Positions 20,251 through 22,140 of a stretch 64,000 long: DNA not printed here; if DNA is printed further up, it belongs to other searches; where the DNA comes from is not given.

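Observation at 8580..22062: Dedicated TonB-dependent uptake system embedded in the phosphate supercluster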

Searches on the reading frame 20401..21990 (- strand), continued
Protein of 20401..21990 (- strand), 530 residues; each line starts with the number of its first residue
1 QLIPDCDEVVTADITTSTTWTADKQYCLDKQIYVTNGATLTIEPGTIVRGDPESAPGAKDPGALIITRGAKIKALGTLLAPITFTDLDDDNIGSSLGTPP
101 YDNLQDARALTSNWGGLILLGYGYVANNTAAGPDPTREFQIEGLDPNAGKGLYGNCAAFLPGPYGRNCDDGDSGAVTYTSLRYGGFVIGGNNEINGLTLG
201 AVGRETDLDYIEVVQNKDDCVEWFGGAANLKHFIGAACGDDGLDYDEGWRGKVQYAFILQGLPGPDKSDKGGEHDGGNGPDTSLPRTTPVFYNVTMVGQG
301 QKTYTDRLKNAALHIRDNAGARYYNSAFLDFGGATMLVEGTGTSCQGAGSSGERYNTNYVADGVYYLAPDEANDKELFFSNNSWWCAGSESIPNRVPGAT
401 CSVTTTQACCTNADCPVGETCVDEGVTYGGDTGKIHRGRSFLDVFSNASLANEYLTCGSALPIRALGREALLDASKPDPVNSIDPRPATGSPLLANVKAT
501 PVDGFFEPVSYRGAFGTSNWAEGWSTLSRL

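Call 83: fold_search(model_id=the predicted structure, library=pdb)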
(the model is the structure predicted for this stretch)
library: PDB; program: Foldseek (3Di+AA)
matches with E <= 10: 320; with E <= 0.001: 0
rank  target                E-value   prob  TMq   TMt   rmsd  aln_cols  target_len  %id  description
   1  6w4q_B                2.2e-03  0.87  0.20  0.15  14.6       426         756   10  Crystal structure of full-length tailspike protein 2 (TSP2, ORF211) ) from Escherichia coli O157:H7 bacteriophage CAB1 (released 2021-01-20)
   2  6eu4_A                7.5e-03  0.87  0.23  0.21  13.4       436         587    6  Structure of Acinetobacter phage vb_AbaP_AS12 gp42 tailspike (released 2018-11-07)
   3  1qrb                  8.6e-03  0.69  0.23  0.23  13.5       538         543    9  PLASTICITY AND STERIC STRAIN IN A PARALLEL BETA-HELIX: RATIONAL MUTATIONS IN P22 TAILSPIKE PROTEIN (released 2000-04-12)
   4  5w6p_D                9.1e-03  0.82  0.22  0.18  14.2       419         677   11  Crystal structure of Bacteriophage CBA120 tailspike protein 2 enzymatically active domain (TSP2dN, orf211) (released 2018-10-24)
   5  6f7d                  1.3e-02  0.77  0.24  0.23  13.6       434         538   10  Crystal structure of Dettilon tailspike protein (gp208) (released 2018-12-19)
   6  1tsp                  1.3e-02  0.63  0.23  0.22  13.1       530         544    8  CRYSTAL STRUCTURE OF P22 TAILSPIKE PROTEIN: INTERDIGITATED SUBUNITS IN A THERMOSTABLE TRIMER (released 1995-09-15)
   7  6f7k_B                1.5e-02  0.63  0.22  0.22  14.2       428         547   12  Crystal structure of Dettilon tailspike protein (gp208) (released 2018-12-19)
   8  5w6p_A                1.5e-02  0.96  0.24  0.20  12.1       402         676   11  Crystal structure of Bacteriophage CBA120 tailspike protein 2 enzymatically active domain (TSP2dN, orf211) (released 2018-10-24)
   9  5w6p_F                1.5e-02  0.60  0.20  0.17  14.0       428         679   12  Crystal structure of Bacteriophage CBA120 tailspike protein 2 enzymatically active domain (TSP2dN, orf211) (released 2018-10-24)
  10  7w1c_B                1.6e-02  0.85  0.21  0.18  11.6       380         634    9  Crystal structure of Klebsiella pneumoniae K1 capsule-specific polysaccharide lyase in a P1 crystal form (released 2022-05-18)
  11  7o79                  1.6e-02  0.47  0.23  0.26  15.8       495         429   11  Structure of the PL6 family polysaccharide lyase Pedsa3628 from Pseudopedobacter saltans (released 2021-07-28)
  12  8c6i_A                1.8e-02  0.57  0.20  0.10  15.8       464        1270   10  TMEM2 ectodomain (released 2023-02-01)
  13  7o84_A                1.8e-02  0.33  0.20  0.24  15.2       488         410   10  Structure of the PL6 family alginate lyase Pedsa0632 from Pseudopedobacter saltans in complex with substrate (released 2021-07-28)
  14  1clw                  1.9e-02  0.44  0.22  0.22  13.1       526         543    9  TAILSPIKE PROTEIN FROM PHAGE P22, V331A MUTANT (released 1999-11-05)
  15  6w4q_A                2.1e-02  0.47  0.19  0.15  13.4       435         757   12  Crystal structure of full-length tailspike protein 2 (TSP2, ORF211) ) from Escherichia coli O157:H7 bacteriophage CAB1 (released 2021-01-20)
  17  6w4q_F                2.2e-02  0.98  0.25  0.19   9.5       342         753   10  Crystal structure of full-length tailspike protein 2 (TSP2, ORF211) ) from Escherichia coli O157:H7 bacteriophage CAB1 (released 2021-01-20)
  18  6w4q_E                2.2e-02  0.38  0.19  0.15  14.6       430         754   10  Crystal structure of full-length tailspike protein 2 (TSP2, ORF211) ) from Escherichia coli O157:H7 bacteriophage CAB1 (released 2021-01-20)
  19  6w4q_C                2.5e-02  0.44  0.19  0.14  14.9       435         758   10  Crystal structure of full-length tailspike protein 2 (TSP2, ORF211) ) from Escherichia coli O157:H7 bacteriophage CAB1 (released 2021-01-20)
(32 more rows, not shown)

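Call 87: search_solved_structures(query=A2, max_evalue=1)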
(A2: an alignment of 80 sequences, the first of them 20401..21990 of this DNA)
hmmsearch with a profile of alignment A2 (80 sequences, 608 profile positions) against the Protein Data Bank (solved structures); distinct sequences matched with E-value up to 1: 1.
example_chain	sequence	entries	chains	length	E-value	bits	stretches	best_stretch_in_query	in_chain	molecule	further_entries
3tjt_A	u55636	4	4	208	0.24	13.3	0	308-356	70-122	Superoxide dismutase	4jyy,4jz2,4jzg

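Call 92: get_annotated_region(hit=H7, flank=9000)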
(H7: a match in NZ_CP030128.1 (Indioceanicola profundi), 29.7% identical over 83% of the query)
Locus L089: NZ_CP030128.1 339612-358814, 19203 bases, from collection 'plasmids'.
description: Indioceanicola profundi strain SCSIO 08040 plasmid unnamed2, complete sequence
organism: Indioceanicola profundi (NCBI taxid 2220096)
taxonomy: Bacteria; Pseudomonadota; Alphaproteobacteria; Rhodospirillales; Azospirillaceae; Indioceanicola; Indioceanicola profundi
host: -; source: sediment; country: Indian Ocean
typing (MOB-suite, as given by PLSDB): non-mobilizable
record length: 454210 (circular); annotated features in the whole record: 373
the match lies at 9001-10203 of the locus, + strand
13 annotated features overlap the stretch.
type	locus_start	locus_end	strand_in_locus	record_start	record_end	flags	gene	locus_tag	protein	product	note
CDS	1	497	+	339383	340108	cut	-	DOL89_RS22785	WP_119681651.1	FkbM family methyltransferase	-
CDS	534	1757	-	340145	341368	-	-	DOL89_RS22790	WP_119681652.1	glycosyltransferase family 4 protein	-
CDS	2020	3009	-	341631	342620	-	-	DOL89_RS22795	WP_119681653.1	NAD-dependent epimerase/dehydratase family protein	-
CDS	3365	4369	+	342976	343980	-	-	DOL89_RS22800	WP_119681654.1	UDP-glucuronic acid decarboxylase family protein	-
CDS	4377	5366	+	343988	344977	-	galE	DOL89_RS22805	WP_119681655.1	UDP-glucose 4-epimerase GalE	GO:0006012 - galactose metabolic process [Evidence IEA]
CDS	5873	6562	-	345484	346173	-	-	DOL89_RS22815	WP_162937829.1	winged helix DNA-binding protein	GO:0006355 - regulation of DNA-templated transcription [Evidence IEA]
CDS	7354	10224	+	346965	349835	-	-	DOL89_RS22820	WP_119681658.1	hypothetical protein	-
CDS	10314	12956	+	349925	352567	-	-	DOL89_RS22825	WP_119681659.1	TonB-dependent receptor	-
CDS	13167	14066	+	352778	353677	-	-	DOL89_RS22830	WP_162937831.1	type II secretion system protein N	-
CDS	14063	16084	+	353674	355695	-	gspD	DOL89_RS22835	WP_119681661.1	type II secretion system secretin GspD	GO:0015628 - protein secretion by the type II secretion system [Evidence IEA]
CDS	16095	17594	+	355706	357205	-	gspE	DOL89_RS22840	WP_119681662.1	type II secretion system ATPase GspE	GO:0015628 - protein secretion by the type II secretion system [Evidence IEA]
CDS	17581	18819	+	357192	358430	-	gspF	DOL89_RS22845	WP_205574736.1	type II secretion system inner membrane protein GspF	GO:0015628 - protein secretion by the type II secretion system [Evidence IEA]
CDS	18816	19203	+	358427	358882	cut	gspG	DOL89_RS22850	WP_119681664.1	type II secretion system major pseudopilin GspG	GO:0015628 - protein secretion by the type II secretion system [Evidence IEA]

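Call 93: get_annotated_region(hit=H9, flank=9000)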
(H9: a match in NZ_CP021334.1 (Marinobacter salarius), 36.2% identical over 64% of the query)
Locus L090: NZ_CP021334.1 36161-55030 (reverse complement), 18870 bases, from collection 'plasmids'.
description: Marinobacter salarius strain HL2708#2 plasmid pHL2708Z5, complete sequence
organism: Marinobacter salarius (NCBI taxid 1420917)
taxonomy: Bacteria; Pseudomonadota; Gammaproteobacteria; Pseudomonadales; Marinobacteraceae; Marinobacter; Marinobacter salarius
host: -; source: pure culture,Lava; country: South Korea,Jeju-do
typing (MOB-suite, as given by PLSDB): conjugative; relaxase MOBH; mating-pair formation MPF_F
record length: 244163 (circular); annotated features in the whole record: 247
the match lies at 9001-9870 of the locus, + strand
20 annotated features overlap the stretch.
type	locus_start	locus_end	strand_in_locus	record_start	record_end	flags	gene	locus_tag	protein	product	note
CDS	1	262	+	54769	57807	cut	-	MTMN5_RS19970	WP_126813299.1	efflux RND transporter permease subunit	-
CDS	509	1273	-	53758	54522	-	-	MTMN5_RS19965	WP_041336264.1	enoyl-CoA hydratase-related protein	-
CDS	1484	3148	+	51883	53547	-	-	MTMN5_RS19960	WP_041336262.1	AMP-binding protein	-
CDS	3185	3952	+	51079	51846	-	-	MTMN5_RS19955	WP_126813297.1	SDR family oxidoreductase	-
CDS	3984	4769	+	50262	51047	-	-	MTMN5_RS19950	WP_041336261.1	enoyl-CoA hydratase-related protein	-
CDS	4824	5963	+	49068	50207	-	aliB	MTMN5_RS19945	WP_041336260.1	cyclohexanecarboxyl-CoA dehydrogenase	-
CDS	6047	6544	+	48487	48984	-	-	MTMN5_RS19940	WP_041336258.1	MarR family transcriptional regulator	-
CDS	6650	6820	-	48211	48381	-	-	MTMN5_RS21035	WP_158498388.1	hypothetical protein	-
CDS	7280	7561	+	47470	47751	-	-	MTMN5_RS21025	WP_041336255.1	carboxypeptidase-like regulatory domain-containing protein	-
CDS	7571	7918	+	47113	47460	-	-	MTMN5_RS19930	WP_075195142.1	carboxypeptidase-like regulatory domain-containing protein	-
CDS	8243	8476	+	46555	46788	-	-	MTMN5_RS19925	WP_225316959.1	acetyl-CoA hydrolase/transferase C-terminal domain-containing protein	-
CDS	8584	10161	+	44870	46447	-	-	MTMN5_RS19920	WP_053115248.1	hypothetical protein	-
CDS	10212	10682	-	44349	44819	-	-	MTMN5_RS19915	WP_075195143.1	hypothetical protein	-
CDS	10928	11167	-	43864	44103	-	-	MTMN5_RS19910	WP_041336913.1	hypothetical protein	-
CDS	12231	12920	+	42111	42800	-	-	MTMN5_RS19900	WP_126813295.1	hypothetical protein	-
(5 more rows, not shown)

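Call 95: search_protein_families(library=pfam, proteins=[L088:6013-10110:+, L087:8308-9933:+, L089:7354-10221:+], max_evalue=1)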
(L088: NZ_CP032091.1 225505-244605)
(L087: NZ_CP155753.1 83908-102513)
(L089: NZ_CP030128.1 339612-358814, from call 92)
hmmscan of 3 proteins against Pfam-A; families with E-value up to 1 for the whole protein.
L088:6013-10110:+ (1366 aa): 4 families
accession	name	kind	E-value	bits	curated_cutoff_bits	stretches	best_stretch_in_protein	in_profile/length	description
PF17967.7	Pullulanase_N2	-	0.0023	19.1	23.2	0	501-531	50-79/112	Pullulanase N2 domain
PF03441.19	FAD_binding_7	-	0.016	15.1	27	1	1292-1319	42-69/203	FAD binding domain of DNA photolyase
PF08095.16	Toxin_25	-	0.04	14.6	25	0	385-398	1-14/22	Hefutoxin family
PF23843.2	DUF7210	-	0.35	10.9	27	0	671-684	9-22/38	Domain of unknown function (DUF7210)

L087:8308-9933:+ (542 aa): 0 families

L089:7354-10221:+ (956 aa): 0 families

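Call 97: find_encoding_contigs(protein=P0178, flank=10000, max_places=1)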
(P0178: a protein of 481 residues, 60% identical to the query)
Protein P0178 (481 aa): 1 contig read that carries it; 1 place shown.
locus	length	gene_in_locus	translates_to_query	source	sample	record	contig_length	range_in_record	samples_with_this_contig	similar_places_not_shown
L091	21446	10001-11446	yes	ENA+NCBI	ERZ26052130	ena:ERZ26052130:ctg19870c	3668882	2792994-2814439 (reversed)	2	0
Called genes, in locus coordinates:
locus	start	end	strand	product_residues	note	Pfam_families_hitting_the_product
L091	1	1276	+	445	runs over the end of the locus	PF01979:Amidohydro_1, PF12890:DHOase (weak), PF07969:Amidohydro_3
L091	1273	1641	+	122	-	PF14129:DUF4296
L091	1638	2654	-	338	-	PF01073:3Beta_HSD, PF01370:Epimerase, PF02719:Polysacc_synt_2, PF04321:RmlD_sub_bind (weak), PF05368:NmrA, PF07993:NAD_binding_4, PF13460:NAD_binding_10, PF16363:GDP_Man_Dehyd, +1 more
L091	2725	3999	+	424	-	PF00579:tRNA-synt_1b, PF22421:SYY_C-terminal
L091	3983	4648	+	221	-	-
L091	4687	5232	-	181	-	-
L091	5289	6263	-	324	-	PF04443:LuxE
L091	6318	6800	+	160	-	-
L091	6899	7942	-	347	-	PF00512:HisKA, PF02518:HATPase_c, PF13581:HATPase_c_2 (weak)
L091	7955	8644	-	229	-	PF00072:Response_reg, PF00486:Trans_reg_C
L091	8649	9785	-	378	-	PF02417:Chromate_transp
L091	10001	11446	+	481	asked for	PF28492:Beta_helix_4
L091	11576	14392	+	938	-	PF13620:CarboxypepD_reg, PF13715:CarbopepD_reg_2, PF07715:Plug, PF00593:TonB_dep_Rec_b-barrel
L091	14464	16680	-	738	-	PF02690:Na_Pi_cotrans, PF01895:PhoU (weak)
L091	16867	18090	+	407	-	PF07396:Porin_O_P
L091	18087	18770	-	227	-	PF02390:Methyltransf_4, PF13649:Methyltransf_25 (weak), PF13847:Methyltransf_31 (weak)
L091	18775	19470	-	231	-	PF00106:adh_short, PF13561:adh_short_C2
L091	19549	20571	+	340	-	PF04101:Glyco_tran_28_C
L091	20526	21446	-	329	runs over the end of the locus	PF08885:GSCFA, PF13472:Lipase_GDSL_2 (weak)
